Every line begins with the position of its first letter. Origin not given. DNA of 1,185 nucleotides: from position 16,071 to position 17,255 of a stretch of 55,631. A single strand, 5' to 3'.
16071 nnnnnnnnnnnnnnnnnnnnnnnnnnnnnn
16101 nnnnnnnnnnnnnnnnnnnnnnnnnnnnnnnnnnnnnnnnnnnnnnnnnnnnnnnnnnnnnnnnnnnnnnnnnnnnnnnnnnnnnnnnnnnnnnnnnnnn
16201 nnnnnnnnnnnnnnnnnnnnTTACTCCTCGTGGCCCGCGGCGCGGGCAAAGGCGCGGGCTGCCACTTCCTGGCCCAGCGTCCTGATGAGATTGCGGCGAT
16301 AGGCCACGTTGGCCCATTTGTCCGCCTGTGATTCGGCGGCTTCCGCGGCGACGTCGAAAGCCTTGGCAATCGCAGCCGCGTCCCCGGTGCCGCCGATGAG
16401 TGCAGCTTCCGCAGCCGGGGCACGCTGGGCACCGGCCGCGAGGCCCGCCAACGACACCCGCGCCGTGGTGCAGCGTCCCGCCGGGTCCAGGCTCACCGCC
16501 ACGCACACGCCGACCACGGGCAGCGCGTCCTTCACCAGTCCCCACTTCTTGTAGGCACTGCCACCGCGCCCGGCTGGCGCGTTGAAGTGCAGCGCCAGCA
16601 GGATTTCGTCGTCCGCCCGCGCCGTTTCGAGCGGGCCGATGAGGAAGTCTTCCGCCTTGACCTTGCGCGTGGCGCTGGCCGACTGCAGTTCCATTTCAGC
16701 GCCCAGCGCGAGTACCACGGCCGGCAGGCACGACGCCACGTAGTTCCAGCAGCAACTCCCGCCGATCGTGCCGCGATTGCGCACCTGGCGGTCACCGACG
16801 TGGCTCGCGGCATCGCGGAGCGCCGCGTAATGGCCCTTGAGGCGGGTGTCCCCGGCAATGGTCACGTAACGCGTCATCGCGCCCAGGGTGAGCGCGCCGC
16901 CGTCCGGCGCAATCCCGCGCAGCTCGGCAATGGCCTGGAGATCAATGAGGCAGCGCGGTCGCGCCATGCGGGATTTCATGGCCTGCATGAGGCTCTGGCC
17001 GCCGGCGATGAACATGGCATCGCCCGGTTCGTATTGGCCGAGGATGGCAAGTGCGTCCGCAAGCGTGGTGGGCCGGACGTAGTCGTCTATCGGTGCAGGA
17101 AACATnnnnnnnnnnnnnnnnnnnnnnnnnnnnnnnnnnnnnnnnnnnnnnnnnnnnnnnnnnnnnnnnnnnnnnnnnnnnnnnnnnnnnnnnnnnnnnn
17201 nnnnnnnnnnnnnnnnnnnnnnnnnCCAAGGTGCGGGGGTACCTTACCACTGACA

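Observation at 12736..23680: Self-contained Mo-hydroxylase catabolic locus with an unusual enzyme set and unknown substrate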

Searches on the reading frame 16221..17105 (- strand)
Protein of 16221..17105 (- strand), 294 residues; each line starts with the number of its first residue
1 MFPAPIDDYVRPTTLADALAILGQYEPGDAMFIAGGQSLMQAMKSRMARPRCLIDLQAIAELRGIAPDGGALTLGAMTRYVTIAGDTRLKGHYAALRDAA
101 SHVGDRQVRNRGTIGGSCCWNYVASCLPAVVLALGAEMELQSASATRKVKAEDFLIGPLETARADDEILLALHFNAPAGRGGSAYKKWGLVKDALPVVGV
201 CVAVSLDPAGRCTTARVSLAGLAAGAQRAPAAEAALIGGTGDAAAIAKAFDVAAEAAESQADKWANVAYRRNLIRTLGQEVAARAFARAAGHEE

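Call 4: search_protein_families(library=pfam, proteins=[window:16221-17105:-])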
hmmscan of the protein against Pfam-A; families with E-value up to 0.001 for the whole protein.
window:16221-17105:- (294 aa): 2 families
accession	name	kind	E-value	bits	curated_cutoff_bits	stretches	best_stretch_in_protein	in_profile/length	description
PF00941.27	FAD_binding_5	-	7.3e-43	146.8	27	1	9-173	5-166/170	FAD binding domain in molybdopterin dehydrogenase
PF03450.22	CO_deh_flav_C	-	1.7e-13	51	25.5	1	184-280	2-97/102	CO dehydrogenase flavoprotein C-terminal domain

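Call 5: search_protein_families(library=ncbifam, proteins=[window:16221-17105:-])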
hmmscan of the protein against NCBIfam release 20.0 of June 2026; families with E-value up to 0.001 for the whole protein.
window:16221-17105:- (294 aa): 7 families
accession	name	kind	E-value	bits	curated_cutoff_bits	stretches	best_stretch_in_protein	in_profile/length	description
NF041019.1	glyceraldDH_beta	equivalog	4.1e-55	187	350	1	1-279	1-274/280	glyceraldehyde dehydrogenase subunit beta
NF043083.1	XdhB_XDHase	equivalog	2.7e-35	121.9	310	1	6-289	4-287/289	xanthine dehydrogenase subunit XdhB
NF007427.0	PRK09971.1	equivalog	7.4e-34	117.3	287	1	6-292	4-290/292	xanthine dehydrogenase FAD-binding subunit XdhB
TIGR02963.1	xanthine_xdhA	equivalog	5.5e-31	107.7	467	1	9-277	195-460/468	xanthine dehydrogenase small subunit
TIGR03195.1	4hydrxCoA_B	equivalog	1.4e-21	77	404.55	2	10-121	8-117/321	4-hydroxybenzoyl-CoA reductase subunit beta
TIGR03312.1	Se_sel_red_FAD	hypoth_equivalog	1.8e-16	60.1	241.5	1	6-271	1-236/257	molybdopterin-dependent oxidoreductase FAD-binding subunit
TIGR03199.1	pucC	equivalog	3.9e-16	59.1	306.05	1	12-273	1-257/264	xanthine dehydrogenase subunit C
